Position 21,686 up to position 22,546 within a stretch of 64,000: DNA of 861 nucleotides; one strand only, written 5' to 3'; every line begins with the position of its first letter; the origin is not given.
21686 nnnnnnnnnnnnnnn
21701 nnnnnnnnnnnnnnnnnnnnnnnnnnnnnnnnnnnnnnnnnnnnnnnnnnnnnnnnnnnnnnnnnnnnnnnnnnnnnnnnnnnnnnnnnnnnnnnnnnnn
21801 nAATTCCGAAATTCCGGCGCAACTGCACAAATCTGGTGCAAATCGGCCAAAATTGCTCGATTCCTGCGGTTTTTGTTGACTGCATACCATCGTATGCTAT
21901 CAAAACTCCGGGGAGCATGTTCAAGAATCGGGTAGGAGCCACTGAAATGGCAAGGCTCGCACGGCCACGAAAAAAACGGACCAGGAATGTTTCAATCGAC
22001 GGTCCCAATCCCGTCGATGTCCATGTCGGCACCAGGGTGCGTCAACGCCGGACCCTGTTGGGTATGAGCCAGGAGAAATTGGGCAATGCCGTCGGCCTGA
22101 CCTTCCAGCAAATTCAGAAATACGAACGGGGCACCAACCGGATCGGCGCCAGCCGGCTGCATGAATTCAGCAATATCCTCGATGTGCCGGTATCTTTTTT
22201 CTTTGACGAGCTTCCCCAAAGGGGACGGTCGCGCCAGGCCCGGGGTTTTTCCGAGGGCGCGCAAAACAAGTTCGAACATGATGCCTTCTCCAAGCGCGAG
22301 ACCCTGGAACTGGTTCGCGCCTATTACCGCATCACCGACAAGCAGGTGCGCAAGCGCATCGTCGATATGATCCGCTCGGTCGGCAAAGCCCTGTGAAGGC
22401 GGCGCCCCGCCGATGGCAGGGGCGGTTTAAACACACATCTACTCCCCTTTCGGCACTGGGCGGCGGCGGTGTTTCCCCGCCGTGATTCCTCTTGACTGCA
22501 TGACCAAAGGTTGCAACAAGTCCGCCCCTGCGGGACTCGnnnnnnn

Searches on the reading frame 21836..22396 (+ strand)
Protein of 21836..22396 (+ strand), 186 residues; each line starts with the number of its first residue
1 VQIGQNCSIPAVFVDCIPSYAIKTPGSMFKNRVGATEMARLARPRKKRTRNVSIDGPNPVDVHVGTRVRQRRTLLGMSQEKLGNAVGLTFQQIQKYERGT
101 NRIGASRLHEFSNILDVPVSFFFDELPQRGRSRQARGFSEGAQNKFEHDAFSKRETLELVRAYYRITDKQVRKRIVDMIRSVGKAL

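Call 27: search_protein_families(library=pfam, proteins=[window:21836-22396:+], max_evalue=0.01)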
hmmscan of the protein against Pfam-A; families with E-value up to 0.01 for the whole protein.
window:21836-22396:+ (186 aa): 2 families
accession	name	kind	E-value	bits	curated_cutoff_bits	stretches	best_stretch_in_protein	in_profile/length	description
PF01381.28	HTH_3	-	7.7e-11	42.3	23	1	68-121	1-54/55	Helix-turn-helix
PF13560.12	HTH_31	-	4e-06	27.5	27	1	64-118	2-57/64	Helix-turn-helix domain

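Call 67: search_protein_families(library=ncbifam, proteins=[window:21836-22396:+], max_evalue=0.00001)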
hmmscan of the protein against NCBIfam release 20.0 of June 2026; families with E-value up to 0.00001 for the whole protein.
window:21836-22396:+ (186 aa): 4 families
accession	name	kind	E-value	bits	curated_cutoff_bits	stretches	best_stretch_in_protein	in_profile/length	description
NF047948.1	male_kill_WMK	equivalog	4.3e-11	42.8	300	1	60-182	2-110/300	WO male-killing family protein Wmk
NF007257.0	PRK09706.1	subfamily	8.1e-07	28.9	101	1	63-118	5-60/135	transcriptional repressor DicA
NF052239.1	antitox_spr1629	equivalog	3.8e-06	26.3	335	1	63-126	2-65/377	spr1629 family repressor/antitoxin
NF041951.1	phage_RstR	subfamily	4.6e-06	26.9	80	1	64-124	3-63/108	RstR family transcriptional repressor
